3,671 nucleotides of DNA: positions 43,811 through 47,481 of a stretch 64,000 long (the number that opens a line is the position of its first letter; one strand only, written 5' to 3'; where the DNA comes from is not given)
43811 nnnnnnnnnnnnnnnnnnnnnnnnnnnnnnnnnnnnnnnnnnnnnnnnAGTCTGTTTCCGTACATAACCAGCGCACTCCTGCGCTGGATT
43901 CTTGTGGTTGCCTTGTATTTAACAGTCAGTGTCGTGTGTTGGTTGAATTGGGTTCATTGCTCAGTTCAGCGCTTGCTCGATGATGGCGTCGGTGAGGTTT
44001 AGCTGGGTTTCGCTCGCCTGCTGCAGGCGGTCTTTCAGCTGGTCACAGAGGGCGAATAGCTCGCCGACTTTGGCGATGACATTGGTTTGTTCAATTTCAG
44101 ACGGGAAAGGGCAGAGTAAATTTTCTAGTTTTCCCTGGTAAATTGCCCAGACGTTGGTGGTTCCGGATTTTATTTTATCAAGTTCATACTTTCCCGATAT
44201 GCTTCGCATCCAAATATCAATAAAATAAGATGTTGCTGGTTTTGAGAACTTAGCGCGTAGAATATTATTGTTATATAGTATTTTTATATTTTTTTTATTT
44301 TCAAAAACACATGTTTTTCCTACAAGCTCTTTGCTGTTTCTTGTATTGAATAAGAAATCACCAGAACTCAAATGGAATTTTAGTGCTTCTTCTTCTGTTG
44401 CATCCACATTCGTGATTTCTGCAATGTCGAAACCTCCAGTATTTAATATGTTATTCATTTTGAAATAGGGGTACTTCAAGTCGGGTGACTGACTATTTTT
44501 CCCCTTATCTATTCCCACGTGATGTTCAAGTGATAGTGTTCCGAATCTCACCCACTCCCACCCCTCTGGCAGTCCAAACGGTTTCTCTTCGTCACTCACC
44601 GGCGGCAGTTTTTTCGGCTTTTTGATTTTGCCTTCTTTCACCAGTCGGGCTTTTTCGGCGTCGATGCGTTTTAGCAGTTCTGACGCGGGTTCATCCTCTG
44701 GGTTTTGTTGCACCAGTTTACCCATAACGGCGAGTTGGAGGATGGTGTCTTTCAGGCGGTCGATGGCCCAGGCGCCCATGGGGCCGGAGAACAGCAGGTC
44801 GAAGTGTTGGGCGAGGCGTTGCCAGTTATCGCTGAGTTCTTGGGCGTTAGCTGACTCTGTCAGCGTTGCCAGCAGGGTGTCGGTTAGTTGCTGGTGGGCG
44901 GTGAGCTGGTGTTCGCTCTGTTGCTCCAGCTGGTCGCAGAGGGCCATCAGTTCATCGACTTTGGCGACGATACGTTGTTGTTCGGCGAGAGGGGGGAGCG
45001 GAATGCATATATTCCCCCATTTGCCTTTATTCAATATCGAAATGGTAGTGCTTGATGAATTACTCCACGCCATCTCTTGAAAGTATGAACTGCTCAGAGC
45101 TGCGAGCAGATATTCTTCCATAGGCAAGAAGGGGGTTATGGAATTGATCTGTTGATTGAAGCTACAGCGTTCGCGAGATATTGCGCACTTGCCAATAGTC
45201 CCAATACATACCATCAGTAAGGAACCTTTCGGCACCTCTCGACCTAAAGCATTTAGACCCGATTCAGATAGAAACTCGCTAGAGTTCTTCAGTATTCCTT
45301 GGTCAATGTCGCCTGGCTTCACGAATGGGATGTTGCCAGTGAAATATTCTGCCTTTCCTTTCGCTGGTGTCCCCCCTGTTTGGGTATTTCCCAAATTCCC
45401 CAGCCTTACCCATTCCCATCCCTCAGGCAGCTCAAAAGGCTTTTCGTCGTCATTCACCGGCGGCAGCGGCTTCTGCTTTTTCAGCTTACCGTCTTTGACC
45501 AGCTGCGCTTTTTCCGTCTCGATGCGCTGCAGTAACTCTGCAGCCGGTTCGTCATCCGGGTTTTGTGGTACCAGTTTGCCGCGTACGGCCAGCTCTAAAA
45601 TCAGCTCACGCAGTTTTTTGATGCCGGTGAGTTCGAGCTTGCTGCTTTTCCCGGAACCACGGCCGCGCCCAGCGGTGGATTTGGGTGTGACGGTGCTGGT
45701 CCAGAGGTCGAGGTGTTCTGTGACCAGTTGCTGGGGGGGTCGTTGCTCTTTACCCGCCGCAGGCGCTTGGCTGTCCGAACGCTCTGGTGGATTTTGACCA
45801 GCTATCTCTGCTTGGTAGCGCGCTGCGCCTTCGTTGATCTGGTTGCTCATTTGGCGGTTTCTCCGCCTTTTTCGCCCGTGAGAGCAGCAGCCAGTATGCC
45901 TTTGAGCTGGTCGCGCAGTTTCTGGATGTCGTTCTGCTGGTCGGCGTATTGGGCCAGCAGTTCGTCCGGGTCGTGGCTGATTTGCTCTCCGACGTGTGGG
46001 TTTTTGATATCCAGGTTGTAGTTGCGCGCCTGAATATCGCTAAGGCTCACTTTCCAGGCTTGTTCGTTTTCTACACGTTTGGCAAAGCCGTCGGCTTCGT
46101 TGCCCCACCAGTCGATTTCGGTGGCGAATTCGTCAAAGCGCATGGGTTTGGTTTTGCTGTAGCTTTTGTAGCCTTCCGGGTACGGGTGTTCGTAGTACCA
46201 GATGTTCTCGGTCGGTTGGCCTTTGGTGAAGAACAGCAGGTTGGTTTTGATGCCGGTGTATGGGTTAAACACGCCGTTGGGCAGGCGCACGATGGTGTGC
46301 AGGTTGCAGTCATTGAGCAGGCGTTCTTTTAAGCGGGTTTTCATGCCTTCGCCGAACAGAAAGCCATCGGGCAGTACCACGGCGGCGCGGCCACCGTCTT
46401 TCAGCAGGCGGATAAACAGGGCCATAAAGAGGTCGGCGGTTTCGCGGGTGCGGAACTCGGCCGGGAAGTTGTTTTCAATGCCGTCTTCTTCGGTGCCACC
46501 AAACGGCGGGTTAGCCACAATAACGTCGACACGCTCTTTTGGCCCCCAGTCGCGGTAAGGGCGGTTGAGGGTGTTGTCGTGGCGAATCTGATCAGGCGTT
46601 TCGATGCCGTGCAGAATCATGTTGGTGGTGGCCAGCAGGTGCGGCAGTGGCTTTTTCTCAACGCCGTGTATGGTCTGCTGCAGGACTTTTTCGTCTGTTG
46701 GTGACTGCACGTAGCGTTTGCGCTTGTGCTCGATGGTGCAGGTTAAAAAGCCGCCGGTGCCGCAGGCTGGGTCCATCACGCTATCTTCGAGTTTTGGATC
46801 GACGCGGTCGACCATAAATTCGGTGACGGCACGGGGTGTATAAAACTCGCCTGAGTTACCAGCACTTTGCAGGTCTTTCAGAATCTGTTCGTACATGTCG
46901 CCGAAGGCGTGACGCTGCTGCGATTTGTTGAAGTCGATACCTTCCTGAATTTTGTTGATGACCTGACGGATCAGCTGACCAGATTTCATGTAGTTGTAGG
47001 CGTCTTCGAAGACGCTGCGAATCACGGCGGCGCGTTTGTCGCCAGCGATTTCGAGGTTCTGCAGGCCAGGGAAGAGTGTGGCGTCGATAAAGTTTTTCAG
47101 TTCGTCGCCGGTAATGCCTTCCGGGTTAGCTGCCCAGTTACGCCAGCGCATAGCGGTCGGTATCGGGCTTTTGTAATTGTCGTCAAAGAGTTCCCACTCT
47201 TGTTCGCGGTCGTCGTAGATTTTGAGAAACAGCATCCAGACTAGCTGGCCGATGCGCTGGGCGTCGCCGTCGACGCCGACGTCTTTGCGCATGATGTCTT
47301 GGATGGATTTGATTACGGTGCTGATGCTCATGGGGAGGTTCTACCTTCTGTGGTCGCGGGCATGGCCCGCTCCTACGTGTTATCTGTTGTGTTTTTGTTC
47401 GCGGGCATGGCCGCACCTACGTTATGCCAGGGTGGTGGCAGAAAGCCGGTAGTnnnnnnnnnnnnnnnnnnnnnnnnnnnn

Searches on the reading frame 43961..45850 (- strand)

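Call 6: search_protein_families(library=padloc, proteins=[window:43961-45850:-], max_evalue=0.01)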
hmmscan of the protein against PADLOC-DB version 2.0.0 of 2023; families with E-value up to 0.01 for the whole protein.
window:43961-45850:- (629 aa): 109 families (the best 25 are shown)
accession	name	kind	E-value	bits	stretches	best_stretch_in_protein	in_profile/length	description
PDLC03179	Specificity_I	-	6.4e-196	650.8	1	41-629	5-589/589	Type I specificity subunit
PDLC03196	Specificity_I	-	2.4e-104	348.1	1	75-629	17-587/792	Type I specificity subunit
PDLC03076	Specificity_I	-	2.5e-94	315.3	2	79-310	5-237/488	Type I specificity subunit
PDLC03056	Specificity_I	-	3e-94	314.6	3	262-447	375-559/590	Type I specificity subunit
PDLC03195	Specificity_I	-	3.4e-93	311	2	79-331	259-509/512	Type I specificity subunit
PDLC03096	Specificity_I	-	5.2e-87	291.1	1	76-625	19-561/658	Type I specificity subunit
PDLC03127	Specificity_I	-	2.5e-68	229.2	4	413-628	234-449/571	Type I specificity subunit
PDLC03189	Specificity_I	-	1e-61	207.2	4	126-328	206-410/459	Type I specificity subunit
PDLC03109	Specificity_I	-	4.1e-55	185.4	4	136-349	6-233/591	Type I specificity subunit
PDLC03107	Specificity_I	-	1.7e-54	183.4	1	145-627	3-387/392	Type I specificity subunit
PDLC03079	Specificity_I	-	1.8e-52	177.1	2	132-344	17-222/470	Type I specificity subunit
PDLC03162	Specificity_I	-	3.3e-50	169.1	2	138-328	211-407/431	Type I specificity subunit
PDLC04137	mad5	-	3.4e-48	162.8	2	143-338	1-193/392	mads_5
PDLC03169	Specificity_I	-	7.1e-48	162.1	2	140-307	5-179/461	Type I specificity subunit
PDLC03100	Specificity_I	-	7e-42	142.2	2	133-329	190-386/392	Type I specificity subunit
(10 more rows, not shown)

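Call 7: search_protein_families(library=ncbifam, proteins=[window:43961-45850:-], max_evalue=0.01)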
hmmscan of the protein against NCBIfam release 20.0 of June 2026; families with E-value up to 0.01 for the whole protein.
window:43961-45850:- (629 aa): 2 families
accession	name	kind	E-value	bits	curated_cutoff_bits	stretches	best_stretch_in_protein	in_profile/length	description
NF007278.0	PRK09737.1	equivalog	6.4e-38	130.7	662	2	427-627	217-414/461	type I restriction-modification system specificity subunit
NF047740.1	antiphage_MADS5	equivalog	3.5e-10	39.3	400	1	147-307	274-444/461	methylation-associated defense system restriction endonuclease subunit S MAD5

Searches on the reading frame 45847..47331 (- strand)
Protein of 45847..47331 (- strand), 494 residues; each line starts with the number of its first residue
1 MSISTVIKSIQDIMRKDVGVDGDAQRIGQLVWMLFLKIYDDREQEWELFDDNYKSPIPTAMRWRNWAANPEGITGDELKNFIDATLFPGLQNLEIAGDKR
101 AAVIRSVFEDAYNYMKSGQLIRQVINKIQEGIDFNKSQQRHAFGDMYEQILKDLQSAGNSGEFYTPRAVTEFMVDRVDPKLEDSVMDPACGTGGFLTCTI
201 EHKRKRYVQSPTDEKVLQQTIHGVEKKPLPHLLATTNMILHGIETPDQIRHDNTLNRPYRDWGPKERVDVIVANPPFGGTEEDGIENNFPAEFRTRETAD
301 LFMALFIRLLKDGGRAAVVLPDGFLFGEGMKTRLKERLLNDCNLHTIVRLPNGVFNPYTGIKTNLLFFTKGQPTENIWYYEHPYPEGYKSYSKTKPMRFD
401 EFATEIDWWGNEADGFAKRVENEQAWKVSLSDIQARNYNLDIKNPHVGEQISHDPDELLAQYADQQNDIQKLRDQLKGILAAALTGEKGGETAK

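Call 6: search_protein_families(library=padloc, proteins=[window:45847-47331:-], max_evalue=0.01)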
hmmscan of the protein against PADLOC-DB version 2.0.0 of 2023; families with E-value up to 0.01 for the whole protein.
window:45847-47331:- (494 aa): 61 families (the best 25 are shown)
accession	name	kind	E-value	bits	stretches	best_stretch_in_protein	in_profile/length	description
PDLC03025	MTase_I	-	3.1e-264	875.9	2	1-431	1-432/569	Type I methyltransferase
PDLC03021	MTase_I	-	4e-199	660.5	1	1-481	1-490/491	Type I methyltransferase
PDLC03026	MTase_I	-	2.6e-76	255.7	1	12-479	15-470/487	Type I methyltransferase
PDLC03036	MTase_I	-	1.5e-60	203.3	2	116-382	168-443/635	Type I methyltransferase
PDLC04134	mad2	-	4.2e-59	198.7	1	7-411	145-486/492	mads_2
PDLC03022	MTase_I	-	3.6e-29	99.7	1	118-443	142-471/857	Type I methyltransferase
PDLC03031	MTase_I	-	3.6e-29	99.6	1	140-369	162-402/834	Type I methyltransferase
PDLC03318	MTase_II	-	8.6e-27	91.8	2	27-210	226-393/723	Type II methyltransferase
PDLC03027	MTase_I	-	5.7e-25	85.9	1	95-458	86-448/810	Type I methyltransferase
PDLC03218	MTase_II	-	8.8e-24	82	1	144-377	249-488/532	Type II methyltransferase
PDLC03035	MTase_I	-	3.4e-23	80.1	1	112-375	127-392/653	Type I methyltransferase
PDLC03018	MTase_I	-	5.6e-23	79.2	3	133-206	279-352/749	Type I methyltransferase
PDLC03029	MTase_I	-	7.8e-22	75.5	1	108-367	122-400/661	Type I methyltransferase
PDLC03034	MTase_I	-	3.1e-21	73.4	2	267-371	473-584/672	Type I methyltransferase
PDLC03032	MTase_I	-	1e-20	71.5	1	130-444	125-437/1001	Type I methyltransferase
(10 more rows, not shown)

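Call 7: search_protein_families(library=ncbifam, proteins=[window:45847-47331:-], max_evalue=0.01)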
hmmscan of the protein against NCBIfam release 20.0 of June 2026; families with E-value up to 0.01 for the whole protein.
window:45847-47331:- (494 aa): 6 families
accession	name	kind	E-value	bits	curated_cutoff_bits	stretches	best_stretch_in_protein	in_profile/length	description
NF047738.1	antiphage_MADS2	equivalog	1.8e-28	99.2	720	2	29-214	202-364/654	methylation-associated defense system DNA methyltransferase MAD2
TIGR00497.1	hsdM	equivalog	3.8e-17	62.2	242.75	1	126-379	165-426/515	type I restriction-modification system subunit M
NF033455.1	BREX_6_MTaseX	exception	4.1e-07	27.9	900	1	267-374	554-664/1319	BREX-6 system adenine-specific DNA-methyltransferase PglX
TIGR02987.1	met_A_Alw26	exception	4.5e-07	29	353.5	1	160-279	3-124/523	Alw26I/Eco31I/Esp3I family type II restriction adenine-specific DNA-methyltransferase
NF033452.1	BREX_1_MTaseX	exception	1.1e-05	23.5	500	1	267-380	507-626/1210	BREX-1 system adenine-specific DNA-methyltransferase PglX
TIGR03534.1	RF_mod_PrmC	equivalog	1.4e-05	24.7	199.1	1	165-277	68-166/253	peptide chain release factor N(5)-glutamine methyltransferase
